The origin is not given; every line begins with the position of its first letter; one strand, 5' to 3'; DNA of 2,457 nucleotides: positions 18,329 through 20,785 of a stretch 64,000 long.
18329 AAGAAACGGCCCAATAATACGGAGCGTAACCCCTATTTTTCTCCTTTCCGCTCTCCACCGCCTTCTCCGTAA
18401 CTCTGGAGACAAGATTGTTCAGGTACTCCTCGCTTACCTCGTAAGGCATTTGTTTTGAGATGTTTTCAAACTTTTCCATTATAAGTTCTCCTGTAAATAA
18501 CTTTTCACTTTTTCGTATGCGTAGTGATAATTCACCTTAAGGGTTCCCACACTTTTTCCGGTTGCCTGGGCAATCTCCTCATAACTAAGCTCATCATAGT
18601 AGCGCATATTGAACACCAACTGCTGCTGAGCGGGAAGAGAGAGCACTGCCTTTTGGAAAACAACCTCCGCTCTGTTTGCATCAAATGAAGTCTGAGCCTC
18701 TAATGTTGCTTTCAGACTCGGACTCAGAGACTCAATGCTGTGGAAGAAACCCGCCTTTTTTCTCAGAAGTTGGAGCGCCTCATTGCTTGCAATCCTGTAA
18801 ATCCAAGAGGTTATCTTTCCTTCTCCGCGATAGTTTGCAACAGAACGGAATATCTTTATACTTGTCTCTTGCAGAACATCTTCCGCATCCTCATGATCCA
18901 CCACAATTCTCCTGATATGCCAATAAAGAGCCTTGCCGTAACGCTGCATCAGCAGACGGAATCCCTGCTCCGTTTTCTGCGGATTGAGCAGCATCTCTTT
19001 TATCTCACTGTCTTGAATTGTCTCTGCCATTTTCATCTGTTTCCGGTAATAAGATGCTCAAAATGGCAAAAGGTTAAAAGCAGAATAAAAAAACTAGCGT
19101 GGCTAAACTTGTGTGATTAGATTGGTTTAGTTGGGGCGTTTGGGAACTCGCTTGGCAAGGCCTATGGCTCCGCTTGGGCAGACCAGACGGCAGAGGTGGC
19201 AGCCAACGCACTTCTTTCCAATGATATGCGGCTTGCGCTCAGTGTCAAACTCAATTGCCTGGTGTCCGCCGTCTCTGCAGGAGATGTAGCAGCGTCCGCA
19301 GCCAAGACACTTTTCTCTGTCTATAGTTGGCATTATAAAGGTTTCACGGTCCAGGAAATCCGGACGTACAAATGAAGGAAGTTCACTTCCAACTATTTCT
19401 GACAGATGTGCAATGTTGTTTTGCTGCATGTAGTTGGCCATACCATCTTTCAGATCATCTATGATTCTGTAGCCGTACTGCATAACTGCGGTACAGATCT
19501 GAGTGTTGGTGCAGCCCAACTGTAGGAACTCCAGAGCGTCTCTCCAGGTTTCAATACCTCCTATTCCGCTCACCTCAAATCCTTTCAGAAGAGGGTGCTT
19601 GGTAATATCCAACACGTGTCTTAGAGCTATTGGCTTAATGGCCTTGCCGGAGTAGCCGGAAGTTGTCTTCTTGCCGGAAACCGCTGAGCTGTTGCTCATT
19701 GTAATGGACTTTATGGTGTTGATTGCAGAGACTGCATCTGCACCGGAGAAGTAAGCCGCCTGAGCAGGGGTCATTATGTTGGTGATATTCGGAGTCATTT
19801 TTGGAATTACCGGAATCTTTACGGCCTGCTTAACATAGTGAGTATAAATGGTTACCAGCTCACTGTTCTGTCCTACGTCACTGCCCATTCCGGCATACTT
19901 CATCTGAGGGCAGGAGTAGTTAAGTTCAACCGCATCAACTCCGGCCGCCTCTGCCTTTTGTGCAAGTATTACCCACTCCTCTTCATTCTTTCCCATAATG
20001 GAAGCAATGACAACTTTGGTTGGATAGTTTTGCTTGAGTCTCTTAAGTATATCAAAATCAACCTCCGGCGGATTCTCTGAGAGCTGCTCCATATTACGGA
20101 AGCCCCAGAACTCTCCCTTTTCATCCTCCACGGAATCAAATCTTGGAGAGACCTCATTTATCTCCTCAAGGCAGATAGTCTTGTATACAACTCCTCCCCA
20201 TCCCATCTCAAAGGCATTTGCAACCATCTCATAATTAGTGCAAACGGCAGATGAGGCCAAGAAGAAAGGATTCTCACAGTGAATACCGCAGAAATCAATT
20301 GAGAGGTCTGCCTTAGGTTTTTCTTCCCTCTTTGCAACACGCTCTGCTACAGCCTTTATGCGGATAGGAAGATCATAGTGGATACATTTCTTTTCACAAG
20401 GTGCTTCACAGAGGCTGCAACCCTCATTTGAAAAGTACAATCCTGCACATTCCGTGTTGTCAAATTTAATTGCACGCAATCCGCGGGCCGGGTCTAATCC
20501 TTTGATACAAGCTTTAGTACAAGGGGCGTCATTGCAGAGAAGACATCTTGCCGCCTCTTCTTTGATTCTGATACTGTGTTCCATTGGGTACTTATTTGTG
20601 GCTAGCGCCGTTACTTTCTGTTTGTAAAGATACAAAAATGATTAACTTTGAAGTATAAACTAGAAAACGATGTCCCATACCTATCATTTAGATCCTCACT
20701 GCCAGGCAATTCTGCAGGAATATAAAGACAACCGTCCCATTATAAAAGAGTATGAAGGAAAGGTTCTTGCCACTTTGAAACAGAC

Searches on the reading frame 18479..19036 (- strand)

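Call 3: search_protein_families(library=pfam, proteins=[window:18479-19036:-], max_evalue=0.01)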
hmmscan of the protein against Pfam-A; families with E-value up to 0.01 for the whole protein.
window:18479-19036:- (185 aa): 3 families
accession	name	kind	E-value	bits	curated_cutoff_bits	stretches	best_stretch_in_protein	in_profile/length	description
PF04542.20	Sigma70_r2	-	4.3e-16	58.9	24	1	29-95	1-69/71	Sigma-70 region 2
PF08281.18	Sigma70_r4_2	-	1.8e-13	50.4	25.7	1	127-176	4-53/54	Sigma-70, region 4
PF04545.22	Sigma70_r4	-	4.5e-09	36.1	24.1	1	133-178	4-49/50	Sigma-70, region 4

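Call 4: search_protein_families(library=ncbifam, proteins=[window:18479-19036:-], max_evalue=0.01)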
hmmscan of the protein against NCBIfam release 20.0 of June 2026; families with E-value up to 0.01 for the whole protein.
window:18479-19036:- (185 aa): 83 families (the best 25 are shown)
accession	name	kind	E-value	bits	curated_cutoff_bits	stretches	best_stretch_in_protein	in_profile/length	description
TIGR02937.1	sigma70-ECF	superfamily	1.7e-28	99.3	42.9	1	26-181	3-165/165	sigma-70 family RNA polymerase sigma factor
NF008888.0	PRK11922.1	equivalog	1.9e-28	99.7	204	1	5-184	13-199/231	RNA polymerase sigma factor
NF009166.1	PRK12513.1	equivalog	1e-26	93.8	206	1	23-183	21-188/193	RNA polymerase sigma factor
TIGR02985.1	Sig70_bacteroi1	subfamily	4.1e-24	85.6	126.4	1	26-180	3-161/162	RNA polymerase sigma-70 factor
NF058625.1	sigma_PG0214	equivalog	2.8e-22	79.2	130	1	24-183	4-163/170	GFO_1088 family ECF-type sigma factor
TIGR02989.1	Sig-70_gvs1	subfamily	1.2e-21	77.3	124.55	1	26-169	3-146/158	RNA polymerase sigma-70 factor, Rhodopirellula/Verrucomicrobium family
TIGR02939.1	RpoE_Sigma70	equivalog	1.8e-21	77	236.15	1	20-181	15-186/190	RNA polymerase sigma factor RpoE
NF006930.0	PRK09415.1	subfamily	3.4e-21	75.9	198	1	15-183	7-177/179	RNA polymerase factor sigma C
TIGR02950.1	SigM_subfam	subfamily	5e-21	75.2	147.95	1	29-180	5-157/159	RNA polymerase sigma factor, SigM family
TIGR02983.1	SigE-fam_strep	subfamily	8.6e-21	74.5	141.55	1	20-182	2-159/162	SigE family RNA polymerase sigma factor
NF007223.0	PRK09641.1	equivalog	1.6e-19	70.5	209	1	22-183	16-186/187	RNA polymerase sigma factor SigW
NF004113.0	PRK05602.1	equivalog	2.6e-19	69.7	208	1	19-167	40-187/211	RNA polymerase sigma factor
TIGR02954.1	Sig70_famx3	hypoth_equivalog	5.6e-19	68.5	188.5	1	22-183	14-169/170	RNA polymerase sigma-70 factor, TIGR02954 family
NF007225.0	PRK09643.1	equivalog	1.4e-18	67.4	190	1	21-180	24-181/204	RNA polymerase sigma factor SigM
NF009172.0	PRK12519.1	subfamily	3.9e-18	65.7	222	1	8-184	15-192/194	RNA polymerase sigma factor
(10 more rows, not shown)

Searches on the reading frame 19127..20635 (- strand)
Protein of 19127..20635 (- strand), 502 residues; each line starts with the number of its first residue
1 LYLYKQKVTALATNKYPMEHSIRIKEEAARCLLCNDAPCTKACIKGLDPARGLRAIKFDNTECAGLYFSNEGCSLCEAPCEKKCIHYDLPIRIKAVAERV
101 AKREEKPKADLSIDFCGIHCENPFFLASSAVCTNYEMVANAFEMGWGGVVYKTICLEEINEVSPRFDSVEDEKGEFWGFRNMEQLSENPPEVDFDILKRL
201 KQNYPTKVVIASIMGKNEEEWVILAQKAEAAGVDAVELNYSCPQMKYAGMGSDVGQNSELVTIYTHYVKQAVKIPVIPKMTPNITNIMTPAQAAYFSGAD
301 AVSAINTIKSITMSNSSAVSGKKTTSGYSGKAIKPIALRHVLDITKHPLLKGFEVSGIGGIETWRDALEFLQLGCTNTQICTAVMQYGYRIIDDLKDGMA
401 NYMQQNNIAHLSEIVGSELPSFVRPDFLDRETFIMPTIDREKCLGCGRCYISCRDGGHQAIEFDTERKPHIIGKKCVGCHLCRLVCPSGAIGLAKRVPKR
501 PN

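Call 3: search_protein_families(library=pfam, proteins=[window:19127-20635:-], max_evalue=0.01)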
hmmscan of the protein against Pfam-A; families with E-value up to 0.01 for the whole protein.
window:19127-20635:- (502 aa): 10 families
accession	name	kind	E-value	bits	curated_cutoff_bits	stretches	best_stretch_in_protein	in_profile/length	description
PF01180.27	DHO_dh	-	1e-35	123.8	27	1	111-403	2-291/291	Dihydroorotate dehydrogenase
PF14697.11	Fer4_21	-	1.8e-17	63.6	35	1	437-491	2-57/59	4Fe-4S dicluster domain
PF12838.12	Fer4_7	-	7.6e-08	33.1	27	1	442-490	1-52/52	4Fe-4S dicluster domain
PF00037.32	Fer4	-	2.5e-07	30.7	21.1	2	472-491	4-23/24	4Fe-4S binding domain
PF01207.24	Dus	-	7e-07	29.1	20.4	1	201-281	51-130/311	Dihydrouridine synthase (Dus)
PF13187.11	Fer4_9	-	9.7e-07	29.2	27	1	442-491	1-52/52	4Fe-4S dicluster domain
PF12837.12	Fer4_6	-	1.9e-06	28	25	1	435-454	1-20/24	4Fe-4S binding domain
PF13237.11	Fer4_10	-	1.3e-05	25.5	25.5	1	436-487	2-53/53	4Fe-4S dicluster domain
PF12797.12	Fer4_2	-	1.5e-05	25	24.5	2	436-453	3-20/22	4Fe-4S binding domain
PF14691.11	Fer4_20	-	0.00094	19.4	25.8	1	23-104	16-108/113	Dihydroprymidine dehydrogenase domain II, 4Fe-4S cluster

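Call 4: search_protein_families(library=ncbifam, proteins=[window:19127-20635:-], max_evalue=0.01)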
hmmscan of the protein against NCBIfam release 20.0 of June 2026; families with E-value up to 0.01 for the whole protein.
window:19127-20635:- (502 aa): 55 families (the best 25 are shown)
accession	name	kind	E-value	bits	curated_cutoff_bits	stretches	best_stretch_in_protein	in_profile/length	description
NF006183.0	PRK08318.1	equivalog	9.7e-161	535.2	335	1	109-495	2-399/422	NAD-dependent dihydropyrimidine dehydrogenase subunit PreA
NF005574.0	PRK07259.1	equivalog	2.5e-56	190.8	269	1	109-417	3-301/304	dihydroorotate dehydrogenase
TIGR01037.2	pyrD_sub1_fam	subfamily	3e-56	190.7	270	1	111-417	1-298/300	dihydroorotate dehydrogenase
NF041011.1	dihydoor_dh_Arch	equivalog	2.2e-43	148.4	330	1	115-417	3-286/289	dihydroorotate dehydrogenase PyrD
NF005741.0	PRK07565.1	subfamily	1.1e-30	107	303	1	109-434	2-323/335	dihydroorotate dehydrogenase-like protein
NF002702.0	PRK02506.1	equivalog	2.5e-22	79.4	301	1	110-416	3-307/313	dihydroorotate oxidase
NF003649.0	PRK05286.2-2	equivalog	9.3e-14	51.2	505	1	95-419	34-350/351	quinone-dependent dihydroorotate dehydrogenase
NF003645.0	PRK05286.1-2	equivalog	3.2e-12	46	366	1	269-418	206-354/359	quinone-dependent dihydroorotate dehydrogenase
NF003652.0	PRK05286.2-5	equivalog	3.8e-12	46.1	267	1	231-410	172-351/353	quinone-dependent dihydroorotate dehydrogenase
NF003648.0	PRK05286.2-1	equivalog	3.3e-11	42.7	433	1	265-419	200-356/360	quinone-dependent dihydroorotate dehydrogenase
TIGR01036.1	pyrD_sub2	equivalog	2.1e-10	39.9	200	1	105-418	40-354/356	dihydroorotate dehydrogenase (quinone)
NF003650.0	PRK05286.2-3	equivalog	2.4e-10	39.9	477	1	227-420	194-390/393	quinone-dependent dihydroorotate dehydrogenase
NF003651.0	PRK05286.2-4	equivalog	4e-10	38.9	448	1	232-418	185-375/377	quinone-dependent dihydroorotate dehydrogenase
TIGR02700.1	flavo_MJ0208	hypoth_equivalog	1.7e-07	30.8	251.35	1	397-493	104-196/234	dihydromethanopterin reductase (acceptor)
NF003644.0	PRK05286.1-1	equivalog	2.4e-07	30.2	418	1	257-395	201-332/336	quinone-dependent dihydroorotate dehydrogenase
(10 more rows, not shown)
